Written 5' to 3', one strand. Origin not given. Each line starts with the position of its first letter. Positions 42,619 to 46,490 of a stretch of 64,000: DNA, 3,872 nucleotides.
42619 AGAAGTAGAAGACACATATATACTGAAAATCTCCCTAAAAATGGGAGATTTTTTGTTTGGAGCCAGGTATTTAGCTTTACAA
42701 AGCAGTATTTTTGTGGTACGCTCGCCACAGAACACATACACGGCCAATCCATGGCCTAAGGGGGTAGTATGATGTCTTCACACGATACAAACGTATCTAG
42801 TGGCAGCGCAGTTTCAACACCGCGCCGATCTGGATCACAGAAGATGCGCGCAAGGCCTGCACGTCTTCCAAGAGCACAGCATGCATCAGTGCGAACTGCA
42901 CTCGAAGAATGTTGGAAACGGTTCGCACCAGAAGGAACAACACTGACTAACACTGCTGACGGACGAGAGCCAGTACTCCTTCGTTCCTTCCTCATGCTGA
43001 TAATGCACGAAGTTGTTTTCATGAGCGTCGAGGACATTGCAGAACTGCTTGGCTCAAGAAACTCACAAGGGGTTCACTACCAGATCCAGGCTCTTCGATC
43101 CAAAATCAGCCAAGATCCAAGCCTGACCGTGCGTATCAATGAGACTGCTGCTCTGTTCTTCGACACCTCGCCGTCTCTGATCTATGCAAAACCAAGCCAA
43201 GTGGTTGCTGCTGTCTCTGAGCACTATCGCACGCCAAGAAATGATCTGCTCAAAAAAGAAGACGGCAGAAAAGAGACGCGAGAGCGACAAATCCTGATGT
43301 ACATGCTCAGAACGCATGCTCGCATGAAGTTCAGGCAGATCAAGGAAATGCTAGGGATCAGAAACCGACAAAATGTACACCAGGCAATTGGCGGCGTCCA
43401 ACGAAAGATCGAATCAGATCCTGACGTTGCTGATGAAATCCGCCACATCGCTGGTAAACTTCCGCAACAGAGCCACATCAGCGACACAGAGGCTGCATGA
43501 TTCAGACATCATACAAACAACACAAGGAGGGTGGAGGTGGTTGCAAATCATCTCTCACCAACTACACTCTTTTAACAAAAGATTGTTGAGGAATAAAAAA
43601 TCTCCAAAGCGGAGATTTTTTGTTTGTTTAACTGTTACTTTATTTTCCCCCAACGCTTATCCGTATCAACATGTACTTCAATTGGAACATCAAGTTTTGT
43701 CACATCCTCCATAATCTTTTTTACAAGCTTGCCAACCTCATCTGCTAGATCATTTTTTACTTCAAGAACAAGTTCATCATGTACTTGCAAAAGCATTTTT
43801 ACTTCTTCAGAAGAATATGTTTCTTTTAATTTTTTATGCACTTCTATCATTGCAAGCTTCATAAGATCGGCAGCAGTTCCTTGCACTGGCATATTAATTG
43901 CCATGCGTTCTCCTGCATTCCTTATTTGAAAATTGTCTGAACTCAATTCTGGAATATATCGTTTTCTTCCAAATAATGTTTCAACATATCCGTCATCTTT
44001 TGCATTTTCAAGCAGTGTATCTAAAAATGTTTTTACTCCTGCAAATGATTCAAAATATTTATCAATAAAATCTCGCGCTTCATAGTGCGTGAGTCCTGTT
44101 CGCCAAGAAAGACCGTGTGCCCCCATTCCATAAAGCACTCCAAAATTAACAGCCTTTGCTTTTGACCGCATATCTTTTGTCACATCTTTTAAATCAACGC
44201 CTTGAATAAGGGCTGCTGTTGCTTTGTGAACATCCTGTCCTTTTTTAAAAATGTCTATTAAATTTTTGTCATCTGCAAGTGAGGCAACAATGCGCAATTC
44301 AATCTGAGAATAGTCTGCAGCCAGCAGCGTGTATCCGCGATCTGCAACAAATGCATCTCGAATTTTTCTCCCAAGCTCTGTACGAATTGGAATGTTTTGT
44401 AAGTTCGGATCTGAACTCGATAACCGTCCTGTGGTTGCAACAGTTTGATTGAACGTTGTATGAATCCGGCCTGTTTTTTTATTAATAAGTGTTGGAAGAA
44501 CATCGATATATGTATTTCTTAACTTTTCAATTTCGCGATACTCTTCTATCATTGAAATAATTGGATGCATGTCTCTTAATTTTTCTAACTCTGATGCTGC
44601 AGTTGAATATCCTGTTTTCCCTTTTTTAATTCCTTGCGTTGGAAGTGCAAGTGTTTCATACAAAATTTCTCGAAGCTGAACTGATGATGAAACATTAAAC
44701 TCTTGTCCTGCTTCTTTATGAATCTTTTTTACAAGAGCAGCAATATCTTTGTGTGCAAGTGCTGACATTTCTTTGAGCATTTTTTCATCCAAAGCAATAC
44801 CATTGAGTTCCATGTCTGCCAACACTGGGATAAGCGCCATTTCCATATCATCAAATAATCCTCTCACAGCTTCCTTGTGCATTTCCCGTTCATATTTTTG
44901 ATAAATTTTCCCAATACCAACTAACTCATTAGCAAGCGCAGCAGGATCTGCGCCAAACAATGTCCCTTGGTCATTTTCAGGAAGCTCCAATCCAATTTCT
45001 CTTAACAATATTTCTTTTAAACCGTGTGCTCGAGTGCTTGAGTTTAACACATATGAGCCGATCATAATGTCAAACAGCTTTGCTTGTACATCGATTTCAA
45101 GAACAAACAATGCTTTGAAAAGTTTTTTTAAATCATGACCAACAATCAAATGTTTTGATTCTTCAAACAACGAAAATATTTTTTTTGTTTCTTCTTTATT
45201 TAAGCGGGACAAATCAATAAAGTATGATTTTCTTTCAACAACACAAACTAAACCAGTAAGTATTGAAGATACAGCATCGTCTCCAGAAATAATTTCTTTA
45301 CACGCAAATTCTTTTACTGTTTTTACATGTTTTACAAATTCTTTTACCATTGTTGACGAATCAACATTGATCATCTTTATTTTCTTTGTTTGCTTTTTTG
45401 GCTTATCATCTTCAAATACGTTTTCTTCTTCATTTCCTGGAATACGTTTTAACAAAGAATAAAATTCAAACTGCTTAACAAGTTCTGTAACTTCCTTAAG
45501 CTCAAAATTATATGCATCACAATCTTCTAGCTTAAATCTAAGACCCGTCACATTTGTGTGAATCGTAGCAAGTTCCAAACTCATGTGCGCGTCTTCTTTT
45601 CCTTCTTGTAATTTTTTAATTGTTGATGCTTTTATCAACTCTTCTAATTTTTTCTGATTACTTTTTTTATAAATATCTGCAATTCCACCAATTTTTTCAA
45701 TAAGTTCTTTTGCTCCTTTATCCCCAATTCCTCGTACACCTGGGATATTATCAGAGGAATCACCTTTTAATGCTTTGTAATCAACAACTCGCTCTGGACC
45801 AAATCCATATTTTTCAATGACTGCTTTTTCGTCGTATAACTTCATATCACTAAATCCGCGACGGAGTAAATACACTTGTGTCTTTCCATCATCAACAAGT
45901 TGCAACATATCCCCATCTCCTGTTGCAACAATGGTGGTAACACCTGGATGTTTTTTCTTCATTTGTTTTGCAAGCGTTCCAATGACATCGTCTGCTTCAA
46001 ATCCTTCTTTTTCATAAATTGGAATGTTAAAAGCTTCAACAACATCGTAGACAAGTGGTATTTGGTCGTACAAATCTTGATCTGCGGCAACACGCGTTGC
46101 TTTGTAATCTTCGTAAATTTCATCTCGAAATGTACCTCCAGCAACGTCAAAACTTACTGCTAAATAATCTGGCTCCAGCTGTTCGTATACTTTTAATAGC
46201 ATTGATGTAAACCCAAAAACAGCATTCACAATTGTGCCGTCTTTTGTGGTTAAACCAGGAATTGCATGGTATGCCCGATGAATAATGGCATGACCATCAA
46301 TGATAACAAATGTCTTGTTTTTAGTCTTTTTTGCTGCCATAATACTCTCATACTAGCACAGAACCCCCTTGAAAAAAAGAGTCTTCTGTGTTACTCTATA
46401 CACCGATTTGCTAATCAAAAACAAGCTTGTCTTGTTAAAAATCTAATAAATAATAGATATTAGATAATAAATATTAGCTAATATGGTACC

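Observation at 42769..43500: Foreign-looking protein made only of two DnaA domain-IV HTH repeats, a candidate DnaA-box competitor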

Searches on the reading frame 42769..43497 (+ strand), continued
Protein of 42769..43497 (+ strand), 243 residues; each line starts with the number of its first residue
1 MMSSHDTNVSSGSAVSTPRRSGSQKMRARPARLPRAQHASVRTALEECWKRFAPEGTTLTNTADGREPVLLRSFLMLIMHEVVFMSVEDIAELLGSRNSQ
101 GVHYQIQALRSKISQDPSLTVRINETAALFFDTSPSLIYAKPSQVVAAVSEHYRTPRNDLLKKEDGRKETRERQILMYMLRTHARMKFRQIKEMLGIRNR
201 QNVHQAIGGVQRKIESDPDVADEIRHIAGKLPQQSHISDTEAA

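Call 59: find_encoding_contigs(protein=window:42772-43497:+, flank=1000, max_places=4)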
Protein window:42772-43497:+ (242 aa): 2 contigs read that carry it; 2 places shown.
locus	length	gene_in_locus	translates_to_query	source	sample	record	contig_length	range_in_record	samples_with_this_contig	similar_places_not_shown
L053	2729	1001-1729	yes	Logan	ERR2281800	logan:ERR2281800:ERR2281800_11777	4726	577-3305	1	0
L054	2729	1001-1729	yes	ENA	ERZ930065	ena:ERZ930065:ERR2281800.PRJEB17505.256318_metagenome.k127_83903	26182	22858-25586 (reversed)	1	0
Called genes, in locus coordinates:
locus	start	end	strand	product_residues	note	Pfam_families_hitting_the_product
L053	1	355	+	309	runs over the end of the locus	?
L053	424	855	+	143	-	PF07291:MauE (weak), PF07681:DoxX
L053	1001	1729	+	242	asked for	PF08299:Bac_DnaA_C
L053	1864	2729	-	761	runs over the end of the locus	?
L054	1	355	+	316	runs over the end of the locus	?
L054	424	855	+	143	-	PF07291:MauE (weak), PF07681:DoxX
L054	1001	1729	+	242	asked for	PF08299:Bac_DnaA_C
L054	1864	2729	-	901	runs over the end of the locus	PF02739:5_3_exonuc_N, PF01367:5_3_exonuc, PF22619:DNA_polI_exo1 (weak), PF00476:DNA_pol_A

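Call 60: search_protein_families(library=pfam, proteins=[P0002, P0003, P0004, P0011, P0021, P0024], max_evalue=0.01)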
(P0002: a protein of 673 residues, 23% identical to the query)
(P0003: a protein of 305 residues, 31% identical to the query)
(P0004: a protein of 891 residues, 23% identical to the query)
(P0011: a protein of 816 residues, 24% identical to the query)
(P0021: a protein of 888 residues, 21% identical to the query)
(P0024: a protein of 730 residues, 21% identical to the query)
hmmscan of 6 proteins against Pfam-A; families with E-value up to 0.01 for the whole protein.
P0002 (673 aa): 7 families
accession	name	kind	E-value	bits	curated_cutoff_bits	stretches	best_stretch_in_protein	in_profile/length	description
PF08299.17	Bac_DnaA_C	-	2.5e-80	264.9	31.5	5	177-245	1-69/69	Bacterial dnaA protein helix-turn-helix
PF13404.12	HTH_AsnC-type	-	1.9e-12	47.2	27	0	72-99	12-39/42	AsnC-type helix-turn-helix domain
PF12833.13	HTH_18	-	5.2e-07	30.3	33.6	0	599-629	37-66/80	Helix-turn-helix domain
PF12802.13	MarR_2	-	5.6e-05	23.7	27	0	69-99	12-42/61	MarR family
PF01047.28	MarR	-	9.5e-05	22.7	24.6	0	594-634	4-43/59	MarR family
PF13412.12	HTH_24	-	0.0014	18.6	21.9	0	493-512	11-30/48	Winged helix-turn-helix DNA-binding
PF11913.13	DUF3431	-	0.0018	18.5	25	0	31-59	145-173/219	Protein of unknown function (DUF3431)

P0003 (305 aa): 2 families
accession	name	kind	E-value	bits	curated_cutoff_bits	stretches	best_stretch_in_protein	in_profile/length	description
PF08299.17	Bac_DnaA_C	-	4.6e-30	103.9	31.5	2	57-122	2-67/69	Bacterial dnaA protein helix-turn-helix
PF24722.1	DUF7674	-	0.00019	21.9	27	0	114-146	27-59/111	Domain of unknown function (DUF7674)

P0004 (891 aa): 3 families
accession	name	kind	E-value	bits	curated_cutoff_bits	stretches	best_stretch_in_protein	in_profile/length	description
PF08299.17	Bac_DnaA_C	-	1.2e-64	214.7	31.5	6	29-93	4-69/69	Bacterial dnaA protein helix-turn-helix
PF08281.18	Sigma70_r4_2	-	1.3e-10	41.2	25.7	0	70-96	27-53/54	Sigma-70, region 4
PF13384.12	HTH_23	-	0.0015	18.7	24.6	0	431-467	3-37/50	Homeodomain-like domain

P0011 (816 aa): 5 families
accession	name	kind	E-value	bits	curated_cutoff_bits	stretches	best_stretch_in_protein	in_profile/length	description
PF08299.17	Bac_DnaA_C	-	9.8e-41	138.1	31.5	4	331-392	2-64/69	Bacterial dnaA protein helix-turn-helix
PF13384.12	HTH_23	-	4.3e-07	30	24.6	0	685-713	7-34/50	Homeodomain-like domain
PF08281.18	Sigma70_r4_2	-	2.1e-06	27.7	25.7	0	684-710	14-40/54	Sigma-70, region 4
PF21476.4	PF0610-like_N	-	2.8e-05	24.7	33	0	697-726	15-44/50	PF0610-like, N-terminal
PF13518.12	HTH_28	-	0.0022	18.5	25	0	696-720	12-36/52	Helix-turn-helix domain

P0021 (888 aa): 3 families
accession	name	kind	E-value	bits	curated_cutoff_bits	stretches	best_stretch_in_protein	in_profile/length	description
PF08299.17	Bac_DnaA_C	-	1.3e-43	147.3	31.5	4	219-275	2-59/69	Bacterial dnaA protein helix-turn-helix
PF08281.18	Sigma70_r4_2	-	1.8e-14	53.6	25.7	0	63-96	20-53/54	Sigma-70, region 4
PF13384.12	HTH_23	-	1.7e-08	34.5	24.6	0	853-882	10-37/50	Homeodomain-like domain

P0024 (730 aa): 4 families
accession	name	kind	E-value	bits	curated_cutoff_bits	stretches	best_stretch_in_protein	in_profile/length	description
PF08299.17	Bac_DnaA_C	-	8.1e-47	157.6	31.5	4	53-110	3-61/69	Bacterial dnaA protein helix-turn-helix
PF08281.18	Sigma70_r4_2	-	4.4e-10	39.5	25.7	0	81-105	13-37/54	Sigma-70, region 4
PF13384.12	HTH_23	-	3.3e-06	27.2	24.6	0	180-206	10-34/50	Homeodomain-like domain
PF13542.12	HTH_Tnp_ISL3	-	0.00034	20.4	27.4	0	177-205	17-42/51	Helix-turn-helix domain of transposase family ISL3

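Call 64: fold_search(model_id=the predicted structure, library=viral)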
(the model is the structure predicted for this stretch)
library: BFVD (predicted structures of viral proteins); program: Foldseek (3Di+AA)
matches with E <= 10: 228; with E <= 0.001: 2
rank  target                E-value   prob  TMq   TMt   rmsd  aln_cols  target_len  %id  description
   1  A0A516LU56            9.5e-04  1.00  0.34  0.60   2.0        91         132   20  (no name in the UniProt tables at hand)
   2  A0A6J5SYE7            1.0e-03  1.00  0.37  0.63   3.4       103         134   22  Chromosomal replication initiator, DnaA C-terminal [uncultured Caudovirales phage]
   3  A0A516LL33            1.8e-03  1.00  0.36  0.55   1.9        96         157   19  (no name in the UniProt tables at hand)
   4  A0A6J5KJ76            2.4e-03  1.00  0.38  0.88   2.2       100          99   18  Chromosomal replication initiator, DnaA C-terminal [uncultured Caudovirales phage]
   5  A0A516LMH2            2.8e-03  1.00  0.36  0.66   3.9       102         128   17  (no name in the UniProt tables at hand)
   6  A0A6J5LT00            2.8e-03  1.00  0.32  0.79   2.2        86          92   30  Chromosomal replication initiator, DnaA C-terminal [uncultured Caudovirales phage]
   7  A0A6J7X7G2            3.5e-03  1.00  0.36  0.73   2.7        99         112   22  Chromosomal replication initiator, DnaA C-terminal [uncultured Caudovirales phage]
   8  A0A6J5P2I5            4.0e-03  1.00  0.32  0.56   2.9        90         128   20  Chromosomal replication initiator, DnaA C-terminal [uncultured Caudovirales phage]
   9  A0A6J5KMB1            4.0e-03  1.00  0.36  0.59  12.4       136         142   20  Chromosomal replication initiator, DnaA C-terminal [uncultured Caudovirales phage]
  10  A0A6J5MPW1            4.4e-03  1.00  0.31  0.48  23.9       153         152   14  Chromosomal replication initiator, DnaA C-terminal [uncultured Caudovirales phage]
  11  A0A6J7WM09            4.9e-03  1.00  0.37  0.68   2.5       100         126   16  Chromosomal replication initiator, DnaA C-terminal [uncultured Caudovirales phage]
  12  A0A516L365            8.5e-03  1.00  0.34  0.68   6.9       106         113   21  (no name in the UniProt tables at hand)
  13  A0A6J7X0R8            9.4e-03  1.00  0.35  0.45  15.0       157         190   13  Chromosomal replication initiator, DnaA C-terminal [uncultured Caudovirales phage]
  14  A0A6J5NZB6            9.8e-03  1.00  0.34  0.47  20.6       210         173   17  Chromosomal replication initiator, DnaA C-terminal [uncultured Caudovirales phage]
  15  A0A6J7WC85            1.0e-02  1.00  0.34  0.66   5.0       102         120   17  Chromosomal replication initiator, DnaA C-terminal [uncultured Caudovirales phage]
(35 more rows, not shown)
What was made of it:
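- Single-domain 'DnaA C-terminal' proteins are common in uncultured phages (call 64). Single-domain versions abound in phages (call 64).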

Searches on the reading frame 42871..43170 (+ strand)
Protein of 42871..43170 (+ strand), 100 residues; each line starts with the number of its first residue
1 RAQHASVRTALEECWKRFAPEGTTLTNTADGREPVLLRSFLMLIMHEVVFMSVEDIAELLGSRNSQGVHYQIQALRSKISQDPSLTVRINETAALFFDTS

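Call 41: predict_structure(alignment_id=A2)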
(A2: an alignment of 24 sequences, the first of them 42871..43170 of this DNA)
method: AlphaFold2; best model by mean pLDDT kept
length: 100 residues; sequences in the alignment: 24
mean_pLDDT: 86.3   pTM: 0.79
mean pLDDT of the five models: 86.3, 85.8, 84.8, 82.5, 82.3
residues with pLDDT >= 90: 38; 70-90: 57; 50-70: 5; < 50: 0
segments of 3 or more residues with pLDDT < 50: none
pLDDT, mean of each block of 10 residues (from residue 1): 79 85 74 85 93 93 89 94 90 82
secondary structure, 60 per line:
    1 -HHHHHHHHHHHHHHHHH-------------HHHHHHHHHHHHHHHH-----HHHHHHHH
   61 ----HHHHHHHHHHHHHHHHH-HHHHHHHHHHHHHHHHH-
elements in order: H2-18 H32-47 H53-60 H65-81 H83-99

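Call 46: fold_search(model_id=the predicted structure, library=pdb)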
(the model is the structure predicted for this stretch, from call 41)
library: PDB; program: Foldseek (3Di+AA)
matches with E <= 10: 163; with E <= 0.001: 0
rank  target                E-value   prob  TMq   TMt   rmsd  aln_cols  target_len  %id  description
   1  3pvp_B                3.6e-03  1.00  0.74  0.77   2.5       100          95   18  Structure of Mycobacterium tuberculosis DnaA-DBD in complex with box2 DNA (released 2011-05-25)
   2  3r8f_A                6.9e-03  1.00  0.75  0.26   2.8        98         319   14  Replication initiator DnaA bound to AMPPCP and single-stranded DNA (released 2011-09-28)
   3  3pvp_A                7.7e-03  1.00  0.73  0.76   2.4        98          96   17  Structure of Mycobacterium tuberculosis DnaA-DBD in complex with box2 DNA (released 2011-05-25)
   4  8btg_C                2.8e-02  1.00  0.73  0.24   2.3        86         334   15  Cryo-EM structure of the bacterial replication origin opening basal unwinding system (released 2024-02-14)
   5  2hcb_D                2.9e-02  1.00  0.77  0.27   2.6        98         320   13  Structure of AMPPCP-bound DnaA from Aquifex aeolicus (released 2006-07-25)
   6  2hcb_C                2.9e-02  1.00  0.73  0.26   2.7        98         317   13  Structure of AMPPCP-bound DnaA from Aquifex aeolicus (released 2006-07-25)
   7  1l8q                  3.8e-02  1.00  0.78  0.27   2.3        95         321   13  CRYSTAL STRUCTURE OF DNA REPLICATION INITIATION FACTOR (released 2002-09-25)
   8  1j1v_A                5.0e-02  1.00  0.73  0.77   2.3        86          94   12  Crystal structure of DnaA domainIV complexed with DnaAbox DNA (released 2003-04-22)
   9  2hcb_A                5.9e-02  1.00  0.66  0.24   3.3        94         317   16  Structure of AMPPCP-bound DnaA from Aquifex aeolicus (released 2006-07-25)
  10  2hcb_B                1.1e-01  1.00  0.62  0.23   3.6        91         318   12  Structure of AMPPCP-bound DnaA from Aquifex aeolicus (released 2006-07-25)
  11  8btg_B                1.3e-01  1.00  0.76  0.25   2.3        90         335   14  Cryo-EM structure of the bacterial replication origin opening basal unwinding system (released 2024-02-14)
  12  8btg_A                1.6e-01  1.00  0.72  0.24   2.4        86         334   15  Cryo-EM structure of the bacterial replication origin opening basal unwinding system (released 2024-02-14)
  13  6t1f_B                3.7e-01  0.84  0.41  0.23  12.2       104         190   17  Crystal structure of the C-terminally truncated chromosome-partitioning protein ParB from Caulobacter crescentus compl (released 2020-10-14)
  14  4g97                  3.7e-01  0.57  0.38  0.17  13.7       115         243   15  Crystal structure of the response regulator PhyR from Brucella abortus (released 2014-03-12)
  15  5uxv_A                4.1e-01  0.66  0.42  0.20  11.4       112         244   13  Crystal Structure of Anti-anti-sigma factor PhyR I40V/S51C mutant from Bartonella quintana (released 2018-02-28)
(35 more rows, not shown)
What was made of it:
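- Checked: The N-repeat model has pLDDT 86, and its 12 best PDB matches are all DnaA, with TM 0.62-0.78 (calls 41, 46).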

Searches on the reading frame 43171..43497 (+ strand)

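Call 18: search_protein_families(library=pfam, proteins=[window:43171-43497:+], max_evalue=10)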
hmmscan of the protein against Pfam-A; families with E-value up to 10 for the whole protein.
seq(109 aa): 2 families
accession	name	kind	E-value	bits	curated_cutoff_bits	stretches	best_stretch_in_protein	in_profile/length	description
PF08299.17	Bac_DnaA_C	-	2e-09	37.8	31.5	1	9-73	2-66/69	Bacterial dnaA protein helix-turn-helix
PF24741.1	AlkZ-rel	-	0.16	11.8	26.5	1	19-75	84-143/221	AlkZ related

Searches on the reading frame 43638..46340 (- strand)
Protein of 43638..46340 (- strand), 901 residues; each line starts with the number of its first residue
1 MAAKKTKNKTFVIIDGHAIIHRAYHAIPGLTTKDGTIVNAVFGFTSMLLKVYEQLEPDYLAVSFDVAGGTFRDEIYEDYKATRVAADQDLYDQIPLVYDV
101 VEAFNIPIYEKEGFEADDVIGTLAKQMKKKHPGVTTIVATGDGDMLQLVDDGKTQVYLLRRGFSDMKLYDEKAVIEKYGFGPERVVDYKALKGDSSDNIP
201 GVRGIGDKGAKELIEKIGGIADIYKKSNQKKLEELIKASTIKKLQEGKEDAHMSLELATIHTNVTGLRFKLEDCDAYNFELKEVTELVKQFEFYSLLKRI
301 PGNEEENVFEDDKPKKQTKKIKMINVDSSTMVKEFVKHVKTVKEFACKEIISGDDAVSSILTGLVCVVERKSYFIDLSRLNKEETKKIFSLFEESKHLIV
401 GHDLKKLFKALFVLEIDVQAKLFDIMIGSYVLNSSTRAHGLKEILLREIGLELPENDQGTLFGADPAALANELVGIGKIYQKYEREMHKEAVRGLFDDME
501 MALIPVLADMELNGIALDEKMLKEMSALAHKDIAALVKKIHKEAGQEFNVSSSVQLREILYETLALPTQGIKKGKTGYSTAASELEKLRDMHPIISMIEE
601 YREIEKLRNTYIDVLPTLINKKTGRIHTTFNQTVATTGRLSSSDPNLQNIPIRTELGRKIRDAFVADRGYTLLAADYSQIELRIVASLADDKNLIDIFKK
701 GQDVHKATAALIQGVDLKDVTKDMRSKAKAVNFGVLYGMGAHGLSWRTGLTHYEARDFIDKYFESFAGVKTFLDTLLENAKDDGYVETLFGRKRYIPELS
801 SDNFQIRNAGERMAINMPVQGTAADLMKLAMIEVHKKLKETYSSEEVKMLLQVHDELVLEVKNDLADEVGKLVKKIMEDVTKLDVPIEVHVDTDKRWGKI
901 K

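Call 28: find_related_loci(query=window:43638-46340:-, collection=genome_contigs, flank=6000)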
Query window:43638-46340:- (901 aa) in genome_contigs; peptide patterns used: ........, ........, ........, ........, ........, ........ (x = any residue, [..] = any of these).
195 stretches matched a pattern; 48 encode a relative of the query (tblastn E <= 1e-3); 48 distinct loci.
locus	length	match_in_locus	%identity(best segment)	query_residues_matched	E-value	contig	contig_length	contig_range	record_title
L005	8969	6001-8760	47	6-901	0e+0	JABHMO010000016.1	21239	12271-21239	MAG: Candidatus Falkowbacteria bacterium isolate SI037S2_bin7 k141_353166, whole genome shotgun sequence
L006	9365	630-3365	46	7-901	0e+0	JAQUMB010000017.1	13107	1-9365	MAG: Patescibacteria group bacterium isolate STD1_144 NODE_12400_length_13107_cov_4.273883_Sandtown_D1, whole genome sho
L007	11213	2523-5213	46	9-897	0e+0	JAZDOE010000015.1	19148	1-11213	MAG: Candidatus Falkowbacteria bacterium isolate MEGAHIT-group-0.750 k141_1710003, whole genome shotgun sequence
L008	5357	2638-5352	45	4-893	0e+0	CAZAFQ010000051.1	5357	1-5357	MAG TPA_asm: uncultured Candidatus Saccharibacteria bacterium isolate binchicken_co173_346 genome assembly, contig: NODE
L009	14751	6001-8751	44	6-900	0e+0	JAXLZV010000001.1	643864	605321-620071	MAG: Candidatus Saccharibacteria bacterium isolate STL-PAT11 C3.191.fa-1, whole genome shotgun sequence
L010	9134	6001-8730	43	9-901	0e+0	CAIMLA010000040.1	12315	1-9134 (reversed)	uncultured bacterium isolate MJ-time_bin-1956 genome assembly, contig: bin-1956:40/56, whole genome shotgun sequence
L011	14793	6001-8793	44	7-901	0e+0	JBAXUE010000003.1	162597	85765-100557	MAG: bacterium isolate ELA653 MAG653_3, whole genome shotgun sequence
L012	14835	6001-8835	42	7-901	0e+0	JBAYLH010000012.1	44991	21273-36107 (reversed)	MAG: Candidatus Buchananbacteria bacterium isolate SO_2016_GW1_99 scaffold01561_OW334_2016, whole genome shotgun sequenc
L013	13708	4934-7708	43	11-900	0e+0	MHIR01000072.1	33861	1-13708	MAG: Candidatus Buchananbacteria bacterium RIFCSPLOWO2_02_FULL_46_11b rifcsplowo2_02_scaffold_8612, whole genome shotgun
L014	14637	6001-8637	42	9-900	0e+0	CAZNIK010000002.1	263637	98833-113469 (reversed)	MAG TPA_asm: uncultured Candidatus Saccharibacteria bacterium isolate binchicken_co245_158 genome assembly, contig: NODE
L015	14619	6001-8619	41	7-900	0e+0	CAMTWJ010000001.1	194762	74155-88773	MAG: uncultured Candidatus Saccharibacteria bacterium isolate G02_MAG_00014 genome assembly, contig: G02_MAG_00014_00000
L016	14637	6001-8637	42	9-900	0e+0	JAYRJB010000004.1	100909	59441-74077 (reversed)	MAG: Candidatus Saccharimonadales bacterium isolate SZ_szas25bin.8 k141_350806, whole genome shotgun sequence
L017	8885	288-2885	42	9-900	0e+0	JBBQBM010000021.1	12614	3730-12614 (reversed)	MAG: Candidatus Saccharimonadales bacterium isolate Co_metawrap_1353 Cmw_1353_k141_23749762_length_12614_cov_9.0000, who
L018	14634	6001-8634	41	6-900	0e+0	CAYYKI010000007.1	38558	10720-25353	MAG TPA_asm: uncultured Candidatus Saccharibacteria bacterium isolate SRP173033_co2_247 genome assembly, contig: NODE_32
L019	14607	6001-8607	42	6-900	0e+0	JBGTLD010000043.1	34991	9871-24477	MAG: Candidatus Saccharimonadales bacterium isolate JTS-RE329 k141_2477390, whole genome shotgun sequence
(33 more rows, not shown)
